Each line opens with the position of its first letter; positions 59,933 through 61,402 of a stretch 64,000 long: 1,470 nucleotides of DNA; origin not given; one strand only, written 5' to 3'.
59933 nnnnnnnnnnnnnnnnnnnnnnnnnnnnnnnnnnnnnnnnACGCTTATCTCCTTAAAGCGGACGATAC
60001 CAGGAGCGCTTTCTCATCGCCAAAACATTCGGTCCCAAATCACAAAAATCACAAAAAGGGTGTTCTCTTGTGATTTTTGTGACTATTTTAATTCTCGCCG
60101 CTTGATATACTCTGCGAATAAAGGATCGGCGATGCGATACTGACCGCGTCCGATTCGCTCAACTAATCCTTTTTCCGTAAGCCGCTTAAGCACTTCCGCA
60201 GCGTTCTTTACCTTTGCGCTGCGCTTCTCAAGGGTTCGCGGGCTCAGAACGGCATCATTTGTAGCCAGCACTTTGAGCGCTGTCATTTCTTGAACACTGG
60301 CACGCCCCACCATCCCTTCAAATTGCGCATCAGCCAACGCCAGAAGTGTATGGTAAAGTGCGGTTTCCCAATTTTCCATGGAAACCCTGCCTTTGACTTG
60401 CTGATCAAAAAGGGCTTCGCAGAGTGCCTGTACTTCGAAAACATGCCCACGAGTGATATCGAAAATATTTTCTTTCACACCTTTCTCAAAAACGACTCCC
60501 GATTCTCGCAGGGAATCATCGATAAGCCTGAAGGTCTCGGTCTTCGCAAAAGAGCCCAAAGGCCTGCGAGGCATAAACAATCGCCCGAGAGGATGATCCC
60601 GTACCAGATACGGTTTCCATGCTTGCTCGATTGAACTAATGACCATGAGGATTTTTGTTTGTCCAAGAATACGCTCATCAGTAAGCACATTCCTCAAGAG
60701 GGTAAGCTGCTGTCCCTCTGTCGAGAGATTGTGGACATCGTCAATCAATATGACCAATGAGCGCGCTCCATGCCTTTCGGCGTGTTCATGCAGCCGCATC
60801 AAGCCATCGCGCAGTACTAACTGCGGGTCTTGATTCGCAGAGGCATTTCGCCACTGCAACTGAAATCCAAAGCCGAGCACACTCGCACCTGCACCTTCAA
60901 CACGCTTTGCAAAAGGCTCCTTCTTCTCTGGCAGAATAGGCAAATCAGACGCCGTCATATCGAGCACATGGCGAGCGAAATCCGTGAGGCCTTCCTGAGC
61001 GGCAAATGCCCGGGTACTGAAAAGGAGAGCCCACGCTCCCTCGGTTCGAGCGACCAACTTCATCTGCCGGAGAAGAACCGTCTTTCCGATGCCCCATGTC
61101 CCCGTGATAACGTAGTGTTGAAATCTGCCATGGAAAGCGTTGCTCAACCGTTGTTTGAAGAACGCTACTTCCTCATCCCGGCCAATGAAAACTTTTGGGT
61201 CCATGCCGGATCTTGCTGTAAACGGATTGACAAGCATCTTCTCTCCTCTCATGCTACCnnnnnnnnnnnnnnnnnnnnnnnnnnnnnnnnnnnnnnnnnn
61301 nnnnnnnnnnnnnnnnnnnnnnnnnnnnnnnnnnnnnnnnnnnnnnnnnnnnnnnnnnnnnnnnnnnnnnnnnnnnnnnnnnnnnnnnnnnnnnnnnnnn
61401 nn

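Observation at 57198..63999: Three-gene module: DUF1156 Zn-ribbon methyltransferase - PF01637-type ATPase with wHTH - DUF499 P-loop ATPase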

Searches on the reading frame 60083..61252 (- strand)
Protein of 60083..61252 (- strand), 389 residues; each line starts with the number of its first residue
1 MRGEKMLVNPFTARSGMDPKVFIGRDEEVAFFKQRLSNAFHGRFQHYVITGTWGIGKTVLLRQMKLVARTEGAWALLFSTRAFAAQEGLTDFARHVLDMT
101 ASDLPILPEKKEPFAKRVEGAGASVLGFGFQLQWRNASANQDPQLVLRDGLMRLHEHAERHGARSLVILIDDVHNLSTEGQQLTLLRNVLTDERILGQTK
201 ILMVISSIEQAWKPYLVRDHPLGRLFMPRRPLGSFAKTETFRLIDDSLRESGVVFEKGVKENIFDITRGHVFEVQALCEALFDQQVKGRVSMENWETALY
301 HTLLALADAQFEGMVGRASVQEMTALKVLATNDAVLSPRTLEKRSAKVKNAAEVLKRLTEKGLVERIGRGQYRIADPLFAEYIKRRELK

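Call 4: search_protein_families(library=pfam, proteins=[window:60083-61252:-], max_evalue=0.01)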
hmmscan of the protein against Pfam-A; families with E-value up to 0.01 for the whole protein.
window:60083-61252:- (389 aa): 7 families
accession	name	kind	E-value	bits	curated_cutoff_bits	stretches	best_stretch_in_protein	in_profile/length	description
PF13191.12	AAA_16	-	1.6e-13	51.9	32.6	1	22-187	2-157/167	AAA ATPase domain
PF13401.12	AAA_22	-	2.4e-06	28.3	27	1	46-192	7-110/130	AAA domain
PF25199.1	nSTAND_NTPase5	-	4.8e-05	23.7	34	0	42-89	39-86/145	Novel STAND NTPase 5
PF01637.24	ATPase_2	-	0.00021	21.6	33.2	1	41-184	17-130/225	ATPase domain predominantly from Archaea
PF13338.12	AbiEi_4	-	0.00041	20.8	25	1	349-375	25-49/49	Transcriptional regulator, AbiEi antitoxin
PF10923.14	BrxC_BrxD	-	0.0017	17.8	22.2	1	20-72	25-77/414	BREX system ATP-binding protein BrxC/D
PF24389.1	ORC-CDC6-like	-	0.0046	16.2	27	0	44-65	32-53/571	ORC-CDC6-like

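Call 5: search_protein_families(library=padloc, proteins=[window:60083-61252:-], max_evalue=0.01)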
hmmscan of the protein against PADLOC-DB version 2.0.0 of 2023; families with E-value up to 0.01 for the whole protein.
window:60083-61252:- (389 aa): 7 families
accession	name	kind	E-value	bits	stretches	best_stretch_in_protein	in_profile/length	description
PDLC02283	AbiEi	-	0.0003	18.6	1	351-377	31-57/201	AbiEi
PDLC02265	AbiEi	-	0.00059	17.6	1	328-376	9-53/198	AbiEi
PDLC02267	AbiEi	-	0.00076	17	1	321-375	5-61/252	AbiEi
PDLC02226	AbiEi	-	0.0014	16.5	1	333-373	17-56/202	AbiEi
PDLC02225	AbiEi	-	0.0017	16.1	1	325-382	10-61/198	AbiEi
PDLC04140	mad8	-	0.0092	13.5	0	45-87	28-68/314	mads_8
PDLC00473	JetB1|JetB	-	0.01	13.3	0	342-375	158-191/230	DUF4194 domain; MukE-like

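Call 14: find_encoding_contigs(protein=window:60083-61252:-, flank=10000, max_places=6)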
Protein window:60083-61252:- (389 aa): 7 contigs read that carry it; 6 places shown.
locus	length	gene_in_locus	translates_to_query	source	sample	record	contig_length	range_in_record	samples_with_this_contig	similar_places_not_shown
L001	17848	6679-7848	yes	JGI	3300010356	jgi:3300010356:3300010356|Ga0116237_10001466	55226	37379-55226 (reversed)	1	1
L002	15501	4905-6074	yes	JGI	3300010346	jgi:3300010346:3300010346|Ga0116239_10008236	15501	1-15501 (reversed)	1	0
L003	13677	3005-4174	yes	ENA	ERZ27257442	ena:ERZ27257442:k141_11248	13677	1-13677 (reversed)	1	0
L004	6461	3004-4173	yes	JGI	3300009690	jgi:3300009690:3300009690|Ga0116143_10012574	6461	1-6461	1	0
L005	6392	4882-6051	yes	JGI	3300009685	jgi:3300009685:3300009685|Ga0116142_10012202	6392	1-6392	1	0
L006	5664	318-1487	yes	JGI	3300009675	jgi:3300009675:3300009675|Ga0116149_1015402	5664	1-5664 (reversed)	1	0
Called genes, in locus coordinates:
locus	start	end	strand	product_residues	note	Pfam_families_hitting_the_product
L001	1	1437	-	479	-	?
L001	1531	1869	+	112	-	PF01797:Y1_Tnp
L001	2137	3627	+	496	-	PF01935:DUF87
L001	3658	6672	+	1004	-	PF06634:DUF1156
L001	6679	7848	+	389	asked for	PF13191:AAA_16, PF13401:AAA_22 (weak)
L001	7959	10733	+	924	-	PF04465:DUF499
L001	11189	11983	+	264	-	PF28093:STM3845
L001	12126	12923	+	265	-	PF00078:RVT_1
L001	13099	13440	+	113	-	-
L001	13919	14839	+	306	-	-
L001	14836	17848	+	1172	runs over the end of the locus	PF04851:ResIII (weak), PF00270:DEAD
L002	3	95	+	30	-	?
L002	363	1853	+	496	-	PF01935:DUF87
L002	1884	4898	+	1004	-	PF06634:DUF1156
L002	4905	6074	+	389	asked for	PF13191:AAA_16, PF13401:AAA_22 (weak)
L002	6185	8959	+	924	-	PF04465:DUF499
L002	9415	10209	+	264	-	PF28093:STM3845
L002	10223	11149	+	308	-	PF00078:RVT_1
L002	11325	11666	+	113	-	-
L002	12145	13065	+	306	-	-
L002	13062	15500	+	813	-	?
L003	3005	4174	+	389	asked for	PF13191:AAA_16, PF13401:AAA_22 (weak)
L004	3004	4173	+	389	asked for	PF13191:AAA_16, PF13401:AAA_22 (weak)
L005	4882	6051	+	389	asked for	PF13191:AAA_16, PF13401:AAA_22 (weak)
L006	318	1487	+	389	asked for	PF13191:AAA_16, PF13401:AAA_22 (weak)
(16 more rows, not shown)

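Call 21: find_homologous_proteins(query=window:60083-61252:-, max_evalue=0.00001)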
Query window:60083-61252:- (389 aa): 49 proteins with E <= 0.00001 among 8000 candidates.
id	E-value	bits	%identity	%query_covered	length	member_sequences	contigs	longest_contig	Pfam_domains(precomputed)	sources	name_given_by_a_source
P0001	2.5e-251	851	100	99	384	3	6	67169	PF13401.13,PF13191.13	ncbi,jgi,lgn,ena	-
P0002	6.8e-196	669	76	98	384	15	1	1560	PF13401.13,PF25199.2,PF13191.13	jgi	-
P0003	5.6e-171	587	68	98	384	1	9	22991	PF13401.13,PF13191.13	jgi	-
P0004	8.4e-171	586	67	99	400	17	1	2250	PF13401.13,PF13191.13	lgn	-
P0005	1.1e-168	580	68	97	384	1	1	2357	PF13401.13,PF13191.13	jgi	-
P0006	2.1e-164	565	65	98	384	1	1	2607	PF13401.13,PF13191.13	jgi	jgi:hypothetical protein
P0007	2.6e-163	562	64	98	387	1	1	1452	PF13401.13,PF13191.13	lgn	-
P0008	2.6e-162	558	65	98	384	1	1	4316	PF13401.13,PF13191.13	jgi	jgi:hypothetical protein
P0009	6.9e-161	554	72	87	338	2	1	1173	PF13191.13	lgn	-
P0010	2.4e-160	552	65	97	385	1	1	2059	PF13401.13,PF13191.13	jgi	jgi:hypothetical protein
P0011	6.7e-154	531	62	99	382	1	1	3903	PF13401.13,PF13191.13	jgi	-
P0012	9.3e-153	527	60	97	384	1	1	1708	PF13401.13,PF13191.13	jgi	-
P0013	3.7e-151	522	60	97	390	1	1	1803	PF10923.15,PF13401.13,PF01637.25,PF25199.2,PF13191.13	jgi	jgi:hypothetical protein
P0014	7.0e-147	508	60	97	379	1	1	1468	PF13401.13,PF01637.25,PF13191.13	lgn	-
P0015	7.9e-146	504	57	97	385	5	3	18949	PF13401.13,PF01637.25,PF13191.13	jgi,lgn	-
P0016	5.5e-145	501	57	97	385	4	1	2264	PF13401.13,PF01637.25,PF13191.13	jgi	-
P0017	1.7e-143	497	57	97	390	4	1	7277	PF10923.15,PF00308.25,PF13401.13,PF01637.25,PF25199.2,PF13191.13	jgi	-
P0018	1.8e-143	496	57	97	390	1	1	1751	PF10923.15,PF00308.25,PF07693.21,PF24883.3,PF13401.13,PF01637.25,PF25199.2,PF13191.13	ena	-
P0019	6.1e-142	491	58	97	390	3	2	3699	PF00308.25,PF13401.13,PF01637.25,PF13191.13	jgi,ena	-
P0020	8.0e-142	491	57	97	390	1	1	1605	PF00308.25,PF13401.13,PF01637.25,PF13191.13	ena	-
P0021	2.1e-141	490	56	99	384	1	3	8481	PF13401.13,PF01637.25,PF13191.13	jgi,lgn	jgi:hypothetical protein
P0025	1.7e-135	470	57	96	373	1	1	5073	PF07693.21,PF13401.13,PF01637.25,PF13191.13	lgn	-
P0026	2.4e-127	443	55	97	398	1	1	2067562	PF13401.13,PF13191.13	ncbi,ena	-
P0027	2.1e-123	430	84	57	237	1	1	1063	PF13401.13,PF01637.25,PF25199.2,PF13191.13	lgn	-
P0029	1.2e-121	425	52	98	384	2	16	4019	PF13401.13,PF01637.25,PF13191.13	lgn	-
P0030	1.4e-121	425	51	97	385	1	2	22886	PF01637.25,PF13191.13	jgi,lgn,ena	-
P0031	2.5e-119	417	51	98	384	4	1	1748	PF13173.13,PF13401.13,PF01637.25,PF13191.13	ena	-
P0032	3.6e-119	417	56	82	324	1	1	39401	-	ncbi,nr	ncbi:MAG: hypothetical protein NTV22_05895 [bacterium]|nr:hypothetical protein [bacterium]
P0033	2.5e-116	407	50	97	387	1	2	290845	PF13191.13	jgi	jgi:hypothetical protein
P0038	9.2e-17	80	74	15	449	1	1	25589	PF13401.13,PF04465.18,PF13191.13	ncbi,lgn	-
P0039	3.0e-9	55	25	98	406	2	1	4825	PF13173.13,PF13604.13,PF13401.13,PF01637.25,PF13191.13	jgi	-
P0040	3.5e-9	55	27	72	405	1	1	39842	PF13173.13,PF13604.13,PF13401.13,PF10236.16,PF01637.25,PF13191.13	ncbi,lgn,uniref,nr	ncbi:ATP-binding protein [Glaciihabitans sp. dw_435]|uniref:ATP-binding protein n=1 Tax=Glaciihabita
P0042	2.4e-8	52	25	97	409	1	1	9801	PF13173.13,PF13604.13,PF13401.13,PF01637.25,PF13191.13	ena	-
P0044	4.4e-8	51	25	97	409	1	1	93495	PF13173.13,PF13604.13,PF13401.13,PF01637.25,PF13191.13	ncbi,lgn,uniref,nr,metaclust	ncbi:ATPase [Frigoribacterium sp. Leaf263]|uniref:ATP-binding protein n=1 Tax=Frigoribacterium sp. L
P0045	8.2e-8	50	25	97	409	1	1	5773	PF13173.13,PF13604.13,PF13401.13,PF01637.25,PF13191.13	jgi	jgi:type II secretory pathway predicted ATPase ExeA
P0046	1.3e-7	50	26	73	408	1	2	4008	PF13173.13,PF13401.13,PF01637.25,PF13191.13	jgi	jgi:AAA ATPase domain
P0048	1.2e-6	46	27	69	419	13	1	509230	PF13173.13,PF13604.13,PF13245.13,PF13401.13,PF10236.16,PF01637.25,PF13191.13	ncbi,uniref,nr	ncbi:AAA family ATPase [Cryobacterium sp. TMT1-66-1]|uniref:AAA family ATPase n=1 Tax=Cryobacterium 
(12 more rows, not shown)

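Call 22: find_encoding_contigs(protein=P0026, flank=10000, max_places=2)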
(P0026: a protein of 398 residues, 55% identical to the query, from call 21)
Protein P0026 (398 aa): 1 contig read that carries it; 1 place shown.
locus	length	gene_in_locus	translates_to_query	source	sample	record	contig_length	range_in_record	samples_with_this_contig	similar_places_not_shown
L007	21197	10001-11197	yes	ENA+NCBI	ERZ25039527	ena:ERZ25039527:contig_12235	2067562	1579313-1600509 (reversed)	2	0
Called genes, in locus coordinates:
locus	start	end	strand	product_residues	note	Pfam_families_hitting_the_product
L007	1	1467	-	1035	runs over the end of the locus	PF01364:Peptidase_C25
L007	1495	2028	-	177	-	-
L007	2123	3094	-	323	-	PF01351:RNase_HII, PF02021:UPF0102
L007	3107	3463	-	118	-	PF01245:Ribosomal_L19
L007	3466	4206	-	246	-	PF01746:tRNA_m1G_MT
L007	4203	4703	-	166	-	-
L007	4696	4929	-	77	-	PF13083:KH_KhpA-B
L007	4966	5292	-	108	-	PF00886:Ribosomal_S16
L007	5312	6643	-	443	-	PF02881:SRP54_N, PF00448:SRP54, PF01656:CbiA (weak), PF02978:SRP_SPB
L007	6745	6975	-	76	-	-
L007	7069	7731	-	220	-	PF00834:Ribul_P_3_epim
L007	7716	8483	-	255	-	PF03793:PASTA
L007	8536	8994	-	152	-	PF22811:Zn_ribbon_NrdR, PF03477:ATP-cone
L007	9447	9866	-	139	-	PF13472:Lipase_GDSL_2 (weak)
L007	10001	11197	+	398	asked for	PF13191:AAA_16, PF13401:AAA_22 (faint)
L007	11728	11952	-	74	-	PF11823:Se_S_carrier (weak)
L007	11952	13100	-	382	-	PF00266:Aminotran_5, PF01053:Cys_Met_Meta_PP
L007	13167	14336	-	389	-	PF00266:Aminotran_5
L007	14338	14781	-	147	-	PF01161:PBP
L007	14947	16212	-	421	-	PF04389:Peptidase_M28 (weak), PF01546:Peptidase_M20, PF07687:M20_dimer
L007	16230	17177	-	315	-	-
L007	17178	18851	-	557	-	-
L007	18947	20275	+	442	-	PF02113:Peptidase_S13, PF13354:Beta-lactamase2 (faint)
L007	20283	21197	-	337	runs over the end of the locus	-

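Call 23: find_encoding_contigs(protein=P0033, flank=10000, max_places=2)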
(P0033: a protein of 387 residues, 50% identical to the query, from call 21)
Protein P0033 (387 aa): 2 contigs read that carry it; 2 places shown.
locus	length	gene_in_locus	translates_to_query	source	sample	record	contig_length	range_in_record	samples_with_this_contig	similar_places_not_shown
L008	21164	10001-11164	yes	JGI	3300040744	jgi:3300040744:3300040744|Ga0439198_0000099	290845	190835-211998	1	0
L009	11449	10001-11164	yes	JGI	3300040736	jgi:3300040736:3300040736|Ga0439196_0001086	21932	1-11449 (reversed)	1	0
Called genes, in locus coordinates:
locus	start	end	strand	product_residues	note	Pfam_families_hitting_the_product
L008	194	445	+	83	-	-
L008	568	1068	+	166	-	-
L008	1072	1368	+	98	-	-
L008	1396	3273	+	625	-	PF01555:N6_N4_Mtase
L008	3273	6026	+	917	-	PF04851:ResIII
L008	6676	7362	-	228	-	-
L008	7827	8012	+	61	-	-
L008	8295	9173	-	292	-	PF18962:Por_Secre_tail (weak)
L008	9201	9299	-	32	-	-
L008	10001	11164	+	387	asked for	PF13191:AAA_16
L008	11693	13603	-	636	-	PF03235:GmrSD_N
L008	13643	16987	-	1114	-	PF18731:HEPN_Swt1, PF04465:DUF499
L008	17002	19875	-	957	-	PF06634:DUF1156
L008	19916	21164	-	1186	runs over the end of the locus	PF00176:SNF2-rel_dom, PF00270:DEAD (weak), PF04851:ResIII, PF00271:Helicase_C, PF13020:NOV_C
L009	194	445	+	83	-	-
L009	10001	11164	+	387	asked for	PF13191:AAA_16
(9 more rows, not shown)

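Call 24: find_encoding_contigs(protein=P0003, flank=10000, max_places=2)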
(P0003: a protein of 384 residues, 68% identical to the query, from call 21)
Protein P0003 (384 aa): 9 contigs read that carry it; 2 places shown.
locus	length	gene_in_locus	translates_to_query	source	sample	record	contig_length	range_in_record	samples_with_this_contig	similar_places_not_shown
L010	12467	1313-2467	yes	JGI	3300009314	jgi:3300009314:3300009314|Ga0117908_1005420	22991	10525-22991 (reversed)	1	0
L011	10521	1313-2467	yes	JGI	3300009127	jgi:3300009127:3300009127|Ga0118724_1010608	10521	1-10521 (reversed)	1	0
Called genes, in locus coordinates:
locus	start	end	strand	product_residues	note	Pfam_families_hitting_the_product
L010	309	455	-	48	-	-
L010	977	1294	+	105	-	-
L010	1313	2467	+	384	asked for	PF13191:AAA_16, PF13401:AAA_22 (weak)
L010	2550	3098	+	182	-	-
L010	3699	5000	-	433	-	PF08245:Mur_ligase_M, PF02875:Mur_ligase_C, PF27239:FOL3_C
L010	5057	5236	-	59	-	PF01165:Ribosomal_S21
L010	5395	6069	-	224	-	PF00406:ADK, PF13207:AAA_17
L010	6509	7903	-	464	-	PF01743:PolyA_pol, PF12627:PolyA_pol_RNAbd, PF01966:HD, PF13735:tRNA_NucTran2_2 (weak)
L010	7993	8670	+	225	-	PF01121:CoaE, PF13238:AAA_18 (faint)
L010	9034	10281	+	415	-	PF07498:Rho_N, PF07497:Rho_RNA_bind, PF00006:ATP-synt_ab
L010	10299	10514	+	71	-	PF01197:Ribosomal_L31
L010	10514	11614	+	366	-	PF03462:PCRF, PF00472:RF-1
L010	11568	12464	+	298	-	PF17827:PrmC_N, PF05175:MTS, PF01170:UPF0020 (faint), PF13649:Methyltransf_25 (weak), PF13847:Methyltransf_31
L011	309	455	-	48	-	-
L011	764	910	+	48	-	-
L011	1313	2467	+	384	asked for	PF13191:AAA_16, PF13401:AAA_22 (weak)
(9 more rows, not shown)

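Call 25: find_encoding_contigs(protein=P0015, flank=10000, max_places=2)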
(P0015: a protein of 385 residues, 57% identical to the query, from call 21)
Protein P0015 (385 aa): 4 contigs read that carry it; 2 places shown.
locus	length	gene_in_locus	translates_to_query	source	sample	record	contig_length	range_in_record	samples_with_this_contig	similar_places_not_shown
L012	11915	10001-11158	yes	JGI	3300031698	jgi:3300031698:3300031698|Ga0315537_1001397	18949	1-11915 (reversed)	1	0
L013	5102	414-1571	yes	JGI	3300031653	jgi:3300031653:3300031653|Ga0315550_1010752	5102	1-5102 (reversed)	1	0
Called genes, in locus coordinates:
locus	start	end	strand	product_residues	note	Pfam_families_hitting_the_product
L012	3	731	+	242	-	PF00005:ABC_tran, PF13304:AAA_21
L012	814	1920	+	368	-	PF12679:ABC2_membrane_2, PF12698:ABC2_membrane_3, PF01061:ABC2_membrane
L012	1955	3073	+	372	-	PF12679:ABC2_membrane_2, PF12698:ABC2_membrane_3, PF01061:ABC2_membrane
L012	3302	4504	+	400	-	PF01053:Cys_Met_Meta_PP, PF00155:Aminotran_1_2, PF00266:Aminotran_5 (weak), PF01041:DegT_DnrJ_EryC1 (faint)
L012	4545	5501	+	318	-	PF01699:Na_Ca_ex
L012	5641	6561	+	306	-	-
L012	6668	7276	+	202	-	-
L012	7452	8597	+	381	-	-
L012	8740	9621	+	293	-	-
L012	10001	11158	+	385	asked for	PF01637:ATPase_2 (faint), PF13191:AAA_16, PF13401:AAA_22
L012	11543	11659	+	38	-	-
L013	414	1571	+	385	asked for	PF01637:ATPase_2 (faint), PF13191:AAA_16, PF13401:AAA_22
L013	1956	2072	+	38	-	-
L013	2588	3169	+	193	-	-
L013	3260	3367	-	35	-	-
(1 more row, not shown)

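Call 26: find_encoding_contigs(protein=P0030, flank=10000, max_places=2)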
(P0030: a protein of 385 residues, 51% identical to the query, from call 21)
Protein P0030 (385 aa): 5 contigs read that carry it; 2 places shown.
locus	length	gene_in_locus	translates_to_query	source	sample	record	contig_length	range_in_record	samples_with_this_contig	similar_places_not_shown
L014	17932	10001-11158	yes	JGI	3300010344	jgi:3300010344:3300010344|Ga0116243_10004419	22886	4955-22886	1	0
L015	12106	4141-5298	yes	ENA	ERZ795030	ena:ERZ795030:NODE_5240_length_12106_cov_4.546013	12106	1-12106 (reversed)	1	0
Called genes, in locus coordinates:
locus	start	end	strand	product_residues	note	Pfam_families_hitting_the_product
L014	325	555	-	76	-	-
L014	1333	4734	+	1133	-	PF00176:SNF2-rel_dom, PF00270:DEAD (weak), PF04851:ResIII, PF00271:Helicase_C, PF13020:NOV_C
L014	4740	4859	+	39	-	-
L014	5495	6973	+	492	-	-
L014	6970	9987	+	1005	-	PF06634:DUF1156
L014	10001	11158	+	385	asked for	PF01637:ATPase_2 (faint), PF13191:AAA_16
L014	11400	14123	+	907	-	PF04465:DUF499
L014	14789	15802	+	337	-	-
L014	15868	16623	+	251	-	-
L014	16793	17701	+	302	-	-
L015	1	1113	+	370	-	?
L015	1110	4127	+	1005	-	PF06634:DUF1156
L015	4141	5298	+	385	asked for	PF01637:ATPase_2 (faint), PF13191:AAA_16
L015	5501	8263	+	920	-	PF04465:DUF499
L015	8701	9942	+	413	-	-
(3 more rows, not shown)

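Call 27: find_encoding_contigs(protein=P0032, flank=10000, max_places=2)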
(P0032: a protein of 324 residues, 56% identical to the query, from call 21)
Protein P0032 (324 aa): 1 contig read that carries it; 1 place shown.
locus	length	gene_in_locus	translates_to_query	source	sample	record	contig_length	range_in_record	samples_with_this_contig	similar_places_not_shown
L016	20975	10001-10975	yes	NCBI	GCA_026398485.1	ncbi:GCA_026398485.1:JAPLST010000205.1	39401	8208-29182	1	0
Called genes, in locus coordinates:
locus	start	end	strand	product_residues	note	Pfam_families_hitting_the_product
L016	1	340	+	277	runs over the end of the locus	PF00132:Hexapep (weak), PF25087:GMPPB_C (weak), PF25084:LbH_EIF2B (weak), PF25087:GMPPB_C (weak), PF00132:Hexapep, PF13720:Acetyltransf_11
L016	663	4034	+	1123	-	PF13091:PLDc_2, PF09565:RE_NgoFVII (weak), PF00176:SNF2-rel_dom (faint), PF00270:DEAD (faint), PF04851:ResIII (faint), PF00271:Helicase_C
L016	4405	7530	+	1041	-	PF07669:Eco57I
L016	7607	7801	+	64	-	-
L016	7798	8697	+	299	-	-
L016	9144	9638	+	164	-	-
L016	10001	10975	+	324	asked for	-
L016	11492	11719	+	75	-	PF04255:DUF433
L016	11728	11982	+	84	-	PF18480:DUF5615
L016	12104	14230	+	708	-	PF05048:NosD, PF13229:Beta_helix, PF18911:PKD_4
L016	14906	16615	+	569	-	PF05496:RuvB_N (faint), PF13177:DNA_pol3_delta2, PF00004:AAA, PF07728:AAA_5 (faint), PF13401:AAA_22 (faint), PF22608:DNAX_ATPase_lid, PF12169:DNA_pol3_gamma3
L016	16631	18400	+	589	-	PF01336:tRNA_anti-codon, PF00152:tRNA-synt_2, PF02938:GAD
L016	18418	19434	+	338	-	PF08450:SGL (faint)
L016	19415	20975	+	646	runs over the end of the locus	-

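Call 31: find_related_loci(query=A1, collection=genome_contigs, flank=10000)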
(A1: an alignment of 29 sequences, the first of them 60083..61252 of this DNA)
Query A1 (389 aa) in genome_contigs; peptide patterns used: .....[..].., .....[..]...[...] (x = any residue, [..] = any of these).
61 stretches matched a pattern; 6 encode a relative of the query (tblastn E <= 1e-3); 6 distinct loci.
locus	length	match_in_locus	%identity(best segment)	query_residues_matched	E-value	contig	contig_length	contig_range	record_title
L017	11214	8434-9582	54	1-385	1e-144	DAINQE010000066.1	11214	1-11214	MAG TPA_asm: Candidatus Sabulitectum sp. isolate CTOTU18748 NODE_4552_length_11214_cov_32.368402, whole genome shotgun s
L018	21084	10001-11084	56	3-384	1e-128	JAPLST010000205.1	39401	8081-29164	MAG: bacterium isolate LacPavin_0419_WC90_MAG_61_7 LacPavin_0419_WC90_scaffold_4268, whole genome shotgun sequence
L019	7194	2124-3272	51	3-385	1e-125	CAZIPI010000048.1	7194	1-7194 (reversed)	MAG TPA_asm: uncultured bacterium isolate binchicken_co44_204 genome assembly, contig: NODE_10878_length_7194_cov_29.884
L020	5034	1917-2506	55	8-385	7e-46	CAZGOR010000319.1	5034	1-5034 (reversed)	MAG TPA_asm: uncultured Bacteroides sp. isolate binchicken_co116_246 genome assembly, contig: NODE_21237_length_5034_cov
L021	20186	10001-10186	35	21-82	2e-5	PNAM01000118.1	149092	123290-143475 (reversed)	MAG: Myxococcales bacterium isolate palsa_1104 73.20110800_P1D.52_contig_2422, whole genome shotgun sequence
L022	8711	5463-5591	40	22-64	2e-5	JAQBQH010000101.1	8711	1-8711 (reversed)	MAG: Myxococcales bacterium isolate RYN_368 scaffold_6793726, whole genome shotgun sequence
